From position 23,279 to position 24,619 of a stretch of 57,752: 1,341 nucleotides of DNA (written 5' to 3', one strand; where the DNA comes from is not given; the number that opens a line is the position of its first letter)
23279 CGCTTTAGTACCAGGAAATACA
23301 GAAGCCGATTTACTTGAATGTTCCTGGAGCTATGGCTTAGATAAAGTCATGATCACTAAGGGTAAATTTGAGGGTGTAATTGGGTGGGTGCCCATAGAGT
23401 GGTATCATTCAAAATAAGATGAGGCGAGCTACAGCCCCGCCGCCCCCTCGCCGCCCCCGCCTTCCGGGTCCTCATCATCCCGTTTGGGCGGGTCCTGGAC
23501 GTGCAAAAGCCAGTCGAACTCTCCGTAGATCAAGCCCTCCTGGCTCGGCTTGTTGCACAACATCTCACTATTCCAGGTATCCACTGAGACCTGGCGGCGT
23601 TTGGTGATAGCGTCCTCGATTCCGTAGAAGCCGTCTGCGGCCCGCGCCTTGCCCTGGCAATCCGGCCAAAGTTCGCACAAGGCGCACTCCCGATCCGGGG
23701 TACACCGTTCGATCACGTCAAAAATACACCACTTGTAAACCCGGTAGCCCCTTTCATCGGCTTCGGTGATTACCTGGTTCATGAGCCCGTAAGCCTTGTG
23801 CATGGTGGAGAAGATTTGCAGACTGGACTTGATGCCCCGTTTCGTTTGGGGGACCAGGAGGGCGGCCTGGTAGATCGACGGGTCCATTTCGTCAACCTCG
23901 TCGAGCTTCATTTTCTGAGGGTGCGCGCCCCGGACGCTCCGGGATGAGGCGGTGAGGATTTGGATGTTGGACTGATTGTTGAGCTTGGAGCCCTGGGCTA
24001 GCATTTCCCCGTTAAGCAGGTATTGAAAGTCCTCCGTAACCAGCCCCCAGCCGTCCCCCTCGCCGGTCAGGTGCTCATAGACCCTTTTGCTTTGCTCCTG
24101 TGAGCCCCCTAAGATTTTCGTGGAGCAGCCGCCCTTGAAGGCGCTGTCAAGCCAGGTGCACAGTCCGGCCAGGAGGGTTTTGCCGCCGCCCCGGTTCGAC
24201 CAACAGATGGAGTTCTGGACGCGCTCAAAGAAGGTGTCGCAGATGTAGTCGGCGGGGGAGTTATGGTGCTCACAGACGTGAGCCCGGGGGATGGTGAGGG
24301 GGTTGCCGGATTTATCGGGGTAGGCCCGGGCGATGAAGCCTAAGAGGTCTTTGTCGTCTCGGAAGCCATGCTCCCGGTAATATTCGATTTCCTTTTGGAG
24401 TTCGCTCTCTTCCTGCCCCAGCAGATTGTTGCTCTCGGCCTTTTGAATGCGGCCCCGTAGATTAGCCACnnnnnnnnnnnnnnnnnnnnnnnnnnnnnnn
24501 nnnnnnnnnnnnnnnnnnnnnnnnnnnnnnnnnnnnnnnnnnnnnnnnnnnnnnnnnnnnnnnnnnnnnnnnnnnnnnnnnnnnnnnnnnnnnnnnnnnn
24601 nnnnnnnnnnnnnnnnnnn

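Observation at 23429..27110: Large terminase split into separate ATPase and nuclease ORFs in permuted order, plus a degenerate second nuclease paralog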

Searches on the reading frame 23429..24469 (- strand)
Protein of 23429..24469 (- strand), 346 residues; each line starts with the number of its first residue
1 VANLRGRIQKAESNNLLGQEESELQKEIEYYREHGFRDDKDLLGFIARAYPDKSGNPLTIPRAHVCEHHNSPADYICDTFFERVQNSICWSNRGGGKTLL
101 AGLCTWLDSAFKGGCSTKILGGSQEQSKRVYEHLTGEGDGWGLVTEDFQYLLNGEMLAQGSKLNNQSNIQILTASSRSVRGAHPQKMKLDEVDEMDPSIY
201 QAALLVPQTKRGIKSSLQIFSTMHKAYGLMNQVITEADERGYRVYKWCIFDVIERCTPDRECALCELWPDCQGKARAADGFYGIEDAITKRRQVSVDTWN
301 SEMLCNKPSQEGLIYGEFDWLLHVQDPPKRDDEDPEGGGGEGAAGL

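Call 3: search_protein_families(library=pfam, proteins=[window:23429-24469:-], max_evalue=0.1)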
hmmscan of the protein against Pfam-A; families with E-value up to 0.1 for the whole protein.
window:23429-24469:- (346 aa): 0 families

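Call 4: search_protein_families(library=phrogs, proteins=[window:23429-24469:-], max_evalue=0.01)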
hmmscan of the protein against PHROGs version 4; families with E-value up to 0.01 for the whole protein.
window:23429-24469:- (346 aa): 1 family
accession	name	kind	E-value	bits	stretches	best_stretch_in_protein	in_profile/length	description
phrog_7579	-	head and packaging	0.00049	20.4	1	160-243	87-167/239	terminase large subunit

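Call 12: find_homologous_proteins(query=window:23429-24469:-)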
Query window:23429-24469:- (346 aa): 144 proteins with E <= 0.001 among 1867 candidates; the best 120 are listed.
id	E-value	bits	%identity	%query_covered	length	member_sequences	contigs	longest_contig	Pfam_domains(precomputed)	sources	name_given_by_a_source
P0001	1.3e-240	815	100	100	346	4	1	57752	-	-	-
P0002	4.0e-146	505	72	86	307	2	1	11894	-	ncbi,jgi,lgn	ncbi:MAG: hypothetical protein P8168_09110 [Deltaproteobacteria bacterium]|jgi:hypothetical protein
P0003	2.0e-140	486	70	87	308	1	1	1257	-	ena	-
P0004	1.3e-139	483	69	86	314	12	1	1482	-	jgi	jgi:hypothetical protein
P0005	1.9e-139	483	70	86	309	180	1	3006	-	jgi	jgi:hypothetical protein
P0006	6.0e-137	474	68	86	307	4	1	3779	-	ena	-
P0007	1.7e-135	470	67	87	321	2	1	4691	-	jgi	jgi:hypothetical protein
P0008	2.4e-134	466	67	86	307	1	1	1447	-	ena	-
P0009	2.5e-134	466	66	87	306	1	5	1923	-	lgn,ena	-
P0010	3.0e-134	465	66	87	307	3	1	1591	-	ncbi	-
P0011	3.1e-134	465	66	86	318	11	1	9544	-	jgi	jgi:hypothetical protein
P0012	1.8e-133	463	66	90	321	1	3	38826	-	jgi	jgi:hypothetical protein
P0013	1.9e-133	463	65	87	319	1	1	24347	-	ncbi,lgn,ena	-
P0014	3.4e-133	462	64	90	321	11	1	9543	-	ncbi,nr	ncbi:MAG: hypothetical protein PHX53_09735 [Syntrophales bacterium]|nr:hypothetical protein [Syntrop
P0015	4.2e-133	462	66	86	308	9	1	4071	-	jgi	jgi:hypothetical protein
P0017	1.4e-131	457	66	86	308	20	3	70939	-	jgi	jgi:hypothetical protein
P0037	8.5e-119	415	59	87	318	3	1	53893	-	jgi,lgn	jgi:hypothetical protein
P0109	2.7e-63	232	42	80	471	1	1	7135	PF17289.9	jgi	jgi:hypothetical protein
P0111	9.2e-62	227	41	77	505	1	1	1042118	PF17289.9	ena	-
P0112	4.3e-61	225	41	78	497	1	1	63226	PF17289.9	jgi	-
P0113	5.8e-61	224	41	80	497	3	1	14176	PF17289.9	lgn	-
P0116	3.7e-58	215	38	77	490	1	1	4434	PF17289.9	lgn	-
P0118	1.8e-57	213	39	77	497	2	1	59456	PF17289.9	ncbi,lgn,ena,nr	ncbi:MAG: hypothetical protein FVQ80_10850 [Planctomycetes bacterium]|nr:hypothetical protein [Planc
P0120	2.0e-56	209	39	80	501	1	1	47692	PF17289.9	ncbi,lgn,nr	ncbi:MAG: hypothetical protein JW806_03545 [Sedimentisphaerales bacterium]|nr:hypothetical protein [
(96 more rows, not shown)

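Call 13: search_dna_similar(query=window:23429-24469:-, collection=phages, mode=protein, max_evalue=0.001)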
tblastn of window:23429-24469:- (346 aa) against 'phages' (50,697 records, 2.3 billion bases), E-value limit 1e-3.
Records with a match: 1; places in all: 1; records where one place covers at least 80% of the query: 0.
Best place of each record, by identity: <60% 1.
By first word of the organism name: Microcystis 1.
By host as written in the record: Microcystis viridis 1.
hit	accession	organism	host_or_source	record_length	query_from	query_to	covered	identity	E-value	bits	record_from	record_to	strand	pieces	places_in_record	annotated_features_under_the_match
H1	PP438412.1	Microcystis phage Mvi-JY20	Microcystis viridis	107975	58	318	75%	21.3%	4e-15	82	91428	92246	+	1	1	hypothetical protein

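Call 15: find_encoding_contigs(protein=P0017, flank=8000, max_places=3)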
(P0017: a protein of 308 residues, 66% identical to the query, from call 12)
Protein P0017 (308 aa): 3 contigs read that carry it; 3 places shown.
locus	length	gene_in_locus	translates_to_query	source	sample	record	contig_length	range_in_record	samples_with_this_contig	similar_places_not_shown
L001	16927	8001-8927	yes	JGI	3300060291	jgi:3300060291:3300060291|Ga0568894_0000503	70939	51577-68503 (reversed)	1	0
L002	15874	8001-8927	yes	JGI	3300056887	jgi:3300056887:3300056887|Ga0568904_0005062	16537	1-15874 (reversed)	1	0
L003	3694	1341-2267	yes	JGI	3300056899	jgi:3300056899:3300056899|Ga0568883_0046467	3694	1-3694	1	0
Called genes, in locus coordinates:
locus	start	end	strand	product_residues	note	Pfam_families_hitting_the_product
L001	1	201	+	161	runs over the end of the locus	PF05866:RusA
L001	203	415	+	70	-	-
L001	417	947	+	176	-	-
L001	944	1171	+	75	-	-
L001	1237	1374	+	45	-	-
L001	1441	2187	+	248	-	PF04055:Radical_SAM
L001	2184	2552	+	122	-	PF22751:DUF488-N3a (weak)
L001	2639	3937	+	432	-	PF22555:DAM-like-phage1, PF22559:GNAT-phage-like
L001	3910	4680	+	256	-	PF02195:ParB_N (weak)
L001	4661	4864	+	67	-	-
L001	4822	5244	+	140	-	-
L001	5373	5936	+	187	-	-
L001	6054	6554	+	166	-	-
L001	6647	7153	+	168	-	-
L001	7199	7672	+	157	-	-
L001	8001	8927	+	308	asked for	-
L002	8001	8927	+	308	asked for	-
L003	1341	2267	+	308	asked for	-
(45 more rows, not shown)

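Call 16: find_encoding_contigs(protein=P0037, flank=8000, max_places=2)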
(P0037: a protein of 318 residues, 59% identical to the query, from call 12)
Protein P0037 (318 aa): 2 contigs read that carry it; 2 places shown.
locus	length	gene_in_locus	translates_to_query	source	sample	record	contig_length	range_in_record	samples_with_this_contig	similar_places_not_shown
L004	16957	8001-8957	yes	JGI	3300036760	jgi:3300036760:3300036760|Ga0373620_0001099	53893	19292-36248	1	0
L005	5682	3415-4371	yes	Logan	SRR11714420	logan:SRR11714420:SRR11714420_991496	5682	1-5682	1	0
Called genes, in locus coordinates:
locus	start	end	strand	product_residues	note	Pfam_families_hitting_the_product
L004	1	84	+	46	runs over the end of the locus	-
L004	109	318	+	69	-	PF00313:CSD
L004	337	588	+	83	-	-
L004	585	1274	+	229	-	-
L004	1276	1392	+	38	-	-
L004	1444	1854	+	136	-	-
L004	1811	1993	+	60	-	-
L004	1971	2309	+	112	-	-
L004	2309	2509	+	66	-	-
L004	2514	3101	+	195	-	-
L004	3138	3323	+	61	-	-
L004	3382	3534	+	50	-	-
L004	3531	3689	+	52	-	-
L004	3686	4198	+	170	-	-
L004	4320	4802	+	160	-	PF13551:HTH_29 (faint), PF13384:HTH_23 (weak)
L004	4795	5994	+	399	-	PF02195:ParB_N (weak), PF01555:N6_N4_Mtase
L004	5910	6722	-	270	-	PF04055:Radical_SAM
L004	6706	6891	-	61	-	PF13560:HTH_31 (weak), PF01381:HTH_3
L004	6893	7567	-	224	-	-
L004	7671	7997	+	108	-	-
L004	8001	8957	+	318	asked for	-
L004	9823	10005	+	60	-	PF09723:Zn_ribbon_8 (weak)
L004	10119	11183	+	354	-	PF18897:Gp3-like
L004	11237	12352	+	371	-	PF12705:PDDEXK_1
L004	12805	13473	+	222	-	-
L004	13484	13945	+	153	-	-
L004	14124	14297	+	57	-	-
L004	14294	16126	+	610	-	PF02463:SMC_N, PF13175:AAA_15, PF13476:AAA_23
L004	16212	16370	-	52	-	-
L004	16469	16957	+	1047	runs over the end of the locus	PF04860:Phage_portal, PF04233:Phage_Mu_F, PF14890:Intein_splicing (faint)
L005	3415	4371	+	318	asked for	-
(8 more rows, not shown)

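Call 34: find_related_loci(query=A4, collection=metagenome_contigs, flank=10000)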
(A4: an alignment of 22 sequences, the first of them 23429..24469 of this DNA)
Query A4 (346 aa) in metagenome_contigs; peptide patterns used: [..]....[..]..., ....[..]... (x = any residue, [..] = any of these).
600 stretches matched a pattern (row limit reached: there are more); 489 encode a relative of the query (tblastn E <= 1e-3); the best 80 are kept; 80 distinct loci.
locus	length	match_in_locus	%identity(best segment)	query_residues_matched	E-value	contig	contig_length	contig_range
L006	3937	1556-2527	69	1-324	2e-160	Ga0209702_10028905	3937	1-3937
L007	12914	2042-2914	72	28-324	6e-145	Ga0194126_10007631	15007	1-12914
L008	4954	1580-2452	73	28-324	7e-147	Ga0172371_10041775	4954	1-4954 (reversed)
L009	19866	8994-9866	72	28-324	9e-144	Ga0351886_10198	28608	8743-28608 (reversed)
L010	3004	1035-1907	70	28-324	4e-150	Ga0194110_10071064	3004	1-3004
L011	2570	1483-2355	70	28-324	1e-151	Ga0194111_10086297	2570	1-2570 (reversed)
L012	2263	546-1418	70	28-324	3e-151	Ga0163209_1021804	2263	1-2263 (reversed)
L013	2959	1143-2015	70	28-324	7e-149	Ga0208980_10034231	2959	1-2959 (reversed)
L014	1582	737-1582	71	28-315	2e-151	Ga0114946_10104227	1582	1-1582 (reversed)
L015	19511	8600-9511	67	28-339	3e-139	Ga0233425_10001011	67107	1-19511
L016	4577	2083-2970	67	28-324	3e-140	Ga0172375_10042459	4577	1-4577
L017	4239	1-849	71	36-324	1e-140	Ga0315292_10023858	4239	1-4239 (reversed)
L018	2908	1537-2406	65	28-324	7e-141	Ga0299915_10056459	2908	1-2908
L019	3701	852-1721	65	28-324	2e-138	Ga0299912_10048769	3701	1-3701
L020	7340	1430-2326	64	20-324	1e-133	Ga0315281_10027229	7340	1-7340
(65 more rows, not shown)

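Call 35: find_related_loci(query=A4, collection=genome_contigs, flank=10000)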
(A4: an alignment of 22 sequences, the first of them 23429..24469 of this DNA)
Query A4 (346 aa) in genome_contigs; peptide patterns used: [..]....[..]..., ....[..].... (x = any residue, [..] = any of these).
600 stretches matched a pattern (row limit reached: there are more); 529 encode a relative of the query (tblastn E <= 1e-3); the best 80 are kept; 80 distinct loci.
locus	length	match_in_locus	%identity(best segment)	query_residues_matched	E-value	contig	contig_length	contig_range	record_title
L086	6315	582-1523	69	28-341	1e-150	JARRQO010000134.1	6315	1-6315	MAG: Deltaproteobacteria bacterium isolate Spart_204_MAG scaffold_9850, whole genome shotgun sequence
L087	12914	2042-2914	72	28-324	9e-145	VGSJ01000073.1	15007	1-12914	MAG: Deltaproteobacteria bacterium isolate K_DeepCast_150m_m2_098 K_DeepCast_150m_m2_098_Ga0194126_10007631, whole genom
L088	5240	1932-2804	71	28-324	4e-145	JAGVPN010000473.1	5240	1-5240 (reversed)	MAG: Syntrophobacterales bacterium isolate DeMMO3_32 c_000000082829, whole genome shotgun sequence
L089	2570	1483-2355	70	28-324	2e-151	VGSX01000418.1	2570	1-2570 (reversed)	MAG: Deltaproteobacteria bacterium isolate K_DeepCast_300m_m2_247 K_DeepCast_300m_m2_247_Ga0194111_10086297, whole genom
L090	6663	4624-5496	71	28-324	3e-142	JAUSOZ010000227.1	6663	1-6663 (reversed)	MAG: Deltaproteobacteria bacterium isolate E21_metabat.bin.24 E21_k141_129166, whole genome shotgun sequence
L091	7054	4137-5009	69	28-324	3e-140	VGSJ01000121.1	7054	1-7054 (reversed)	MAG: Deltaproteobacteria bacterium isolate K_DeepCast_150m_m2_098 K_DeepCast_150m_m2_098_Ga0194126_10022662, whole genom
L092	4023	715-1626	64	28-339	8e-138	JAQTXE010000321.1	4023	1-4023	MAG: Syntrophales bacterium isolate STC_127 NODE_72267_length_4023_cov_3.229979_Sandtown_C, whole genome shotgun sequenc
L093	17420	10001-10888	65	28-324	3e-134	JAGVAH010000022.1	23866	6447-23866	MAG: Syntrophobacterales bacterium isolate DeMMO6_13 c_000000009969, whole genome shotgun sequence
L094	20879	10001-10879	65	28-327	2e-133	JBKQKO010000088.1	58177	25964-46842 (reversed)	MAG: Desulfobaccales bacterium isolate CRr1A1B1C__bin_77 CRr1A1B1C_000000281427, whole genome shotgun sequence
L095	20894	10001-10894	66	28-331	1e-132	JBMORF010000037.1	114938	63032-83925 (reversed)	MAG: Thermodesulfobacteriota bacterium isolate Betzabe_MAG173 MAG173_37, whole genome shotgun sequence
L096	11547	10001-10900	64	18-324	4e-132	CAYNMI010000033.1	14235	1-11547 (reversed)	MAG TPA_asm: uncultured Desulfobacca sp. isolate binchicken_co151_70 genome assembly, contig: NODE_6258_length_14235_cov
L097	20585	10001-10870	65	28-324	3e-130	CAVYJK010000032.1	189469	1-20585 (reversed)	MAG: uncultured delta proteobacterium isolate MFD01299.bin.2.17 genome assembly, contig: contig_7812, whole genome shotg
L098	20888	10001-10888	64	28-324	4e-132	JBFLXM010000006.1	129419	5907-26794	MAG: Thermodesulfobacteriota bacterium isolate MAG058 MAG058_6, whole genome shotgun sequence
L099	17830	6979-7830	61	28-324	3e-120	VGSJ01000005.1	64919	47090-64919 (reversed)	MAG: Deltaproteobacteria bacterium isolate K_DeepCast_150m_m2_098 K_DeepCast_150m_m2_098_Ga0194126_10000513, whole genom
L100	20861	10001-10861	60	28-327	7e-119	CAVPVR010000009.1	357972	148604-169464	MAG: uncultured delta proteobacterium isolate MFD09964.bin.1.66 genome assembly, contig: contig_2997, whole genome shotg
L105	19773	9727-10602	58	23-327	4e-115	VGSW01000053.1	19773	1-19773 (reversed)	MAG: Deltaproteobacteria bacterium isolate K_DeepCast_300m_m2_211 K_DeepCast_300m_m2_211_Ga0194111_10003142, whole genom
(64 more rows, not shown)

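Call 65: search_protein_families(library=pfam, proteins=[L100:5714-7987:+, L100:8650-9033:+, L100:9103-9570:+, L100:10974-12560:-, L100:12963-15857:-, L105:4459-6915:+, L105:7262-8668:+, L105:8665-9339:+, L105:10606-12828:-, L105:13395-14639:-], max_evalue=0.001)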
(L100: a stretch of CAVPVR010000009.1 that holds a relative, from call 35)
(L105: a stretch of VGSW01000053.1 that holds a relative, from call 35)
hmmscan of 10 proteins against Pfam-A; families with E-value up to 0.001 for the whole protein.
L100:5714-7987:+ (757 aa): 2 families
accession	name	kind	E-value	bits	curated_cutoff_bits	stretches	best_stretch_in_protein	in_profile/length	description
PF13412.12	HTH_24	-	0.00012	22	21.9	0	649-677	18-46/48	Winged helix-turn-helix DNA-binding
PF09339.16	HTH_IclR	-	0.00013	22.1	22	0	647-678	17-48/52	IclR helix-turn-helix domain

L100:8650-9033:+ (127 aa): 0 families

L100:9103-9570:+ (155 aa): 2 families
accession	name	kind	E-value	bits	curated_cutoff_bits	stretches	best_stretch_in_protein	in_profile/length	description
PF08281.18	Sigma70_r4_2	-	1.3e-05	25.2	25.7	1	18-47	23-52/54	Sigma-70, region 4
PF13384.12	HTH_23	-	1.9e-05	24.7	24.6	1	18-45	15-41/50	Homeodomain-like domain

L100:10974-12560:- (528 aa): 2 families
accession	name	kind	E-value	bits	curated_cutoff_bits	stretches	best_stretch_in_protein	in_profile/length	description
PF00939.25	Na_sulph_symp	-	2.3e-37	129.5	27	1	77-522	32-471/472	Sodium:sulfate symporter transmembrane region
PF03600.22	CitMHS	-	3.5e-35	122.1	31.9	2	87-465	2-335/336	Citrate transporter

L100:12963-15857:- (964 aa): 7 families
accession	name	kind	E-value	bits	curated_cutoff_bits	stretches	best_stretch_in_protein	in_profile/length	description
PF00122.25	E1-E2_ATPase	-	1.6e-52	178.1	28.1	1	110-303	2-181/181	E1-E2 ATPase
PF00689.26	Cation_ATPase_C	-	9.2e-44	149.7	27.3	1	783-955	1-175/175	Cation transporting ATPase, C-terminus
PF00690.31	Cation_ATPase_N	-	1.6e-22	79.4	20.4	1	3-69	1-68/69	Cation transporter/ATPase, N-terminus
PF13246.12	Cation_ATPase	-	5.4e-20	71.6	21.7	1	384-468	2-90/91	Cation transport ATPase (P-type)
PF00702.32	Hydrolase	-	4.2e-17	63.6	26.4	2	321-569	3-141/191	haloacid dehalogenase-like hydrolase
PF08282.18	Hydrolase_3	-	5.2e-08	33.4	20.9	1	693-745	203-254/255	haloacid dehalogenase-like hydrolase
PF12710.13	HAD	-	2.1e-07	32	27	1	507-574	61-137/189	haloacid dehalogenase-like hydrolase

L105:4459-6915:+ (818 aa): 1 family
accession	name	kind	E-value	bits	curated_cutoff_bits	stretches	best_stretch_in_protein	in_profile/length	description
PF13148.11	DUF3987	-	4.8e-10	39.6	27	1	540-741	141-363/364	Protein of unknown function (DUF3987)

L105:7262-8668:+ (468 aa): 6 families
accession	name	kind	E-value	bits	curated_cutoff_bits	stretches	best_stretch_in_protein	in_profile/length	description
PF04851.21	ResIII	-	4.8e-26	92.1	22.5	1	107-246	3-162/164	Type III restriction enzyme, res subunit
PF00270.35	DEAD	-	1.2e-14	54.8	26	1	111-246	3-160/167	DEAD/DEAH box helicase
PF00271.37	Helicase_C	-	1.1e-09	38.9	23.5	1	326-423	12-108/110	Helicase conserved C-terminal domain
PF00176.29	SNF2-rel_dom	-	1e-06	28.5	24.9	1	122-249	17-166/290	SNF2-related domain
PF18766.7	SWI2_SNF2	-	0.00026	21.2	26.7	1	118-250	12-159/221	SWI2/SNF2 ATPase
PF13401.12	AAA_22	-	0.00073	20.3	27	0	121-235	4-109/130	AAA domain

L105:8665-9339:+ (224 aa): 0 families

L105:10606-12828:- (740 aa): 7 families
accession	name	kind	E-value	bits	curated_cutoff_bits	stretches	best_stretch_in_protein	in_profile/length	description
PF00176.29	SNF2-rel_dom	-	3.6e-44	151.4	24.9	2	166-333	2-180/290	SNF2-related domain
PF04471.18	Mrr_cat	-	2.2e-26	92.7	21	1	625-738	3-115/115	Restriction endonuclease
PF00271.37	Helicase_C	-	1.8e-18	67.3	23.5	1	437-547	5-110/110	Helicase conserved C-terminal domain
PF00270.35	DEAD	-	4.9e-07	30.1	26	1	164-319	2-162/167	DEAD/DEAH box helicase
PF04851.21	ResIII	-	1.9e-06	28.3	22.5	1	162-316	4-162/164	Type III restriction enzyme, res subunit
PF22722.2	NA-iREase1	-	5.2e-05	23.6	27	1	631-717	1-84/106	NACHT-associated inactive Restriction Endonuclease 1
PF10356.15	RRG7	-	0.00063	19.6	22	0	673-719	87-138/185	Required for respiratory growth protein 7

L105:13395-14639:- (414 aa): 3 families
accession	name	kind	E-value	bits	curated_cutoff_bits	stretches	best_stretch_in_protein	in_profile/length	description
PF10923.14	BrxC_BrxD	-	1.9e-20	73.6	22.2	2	9-123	6-126/414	BREX system ATP-binding protein BrxC/D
PF13191.12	AAA_16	-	0.00062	20.7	32.6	0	41-236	13-143/167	AAA ATPase domain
PF13401.12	AAA_22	-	0.0008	20.2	27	0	54-132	8-83/130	AAA domain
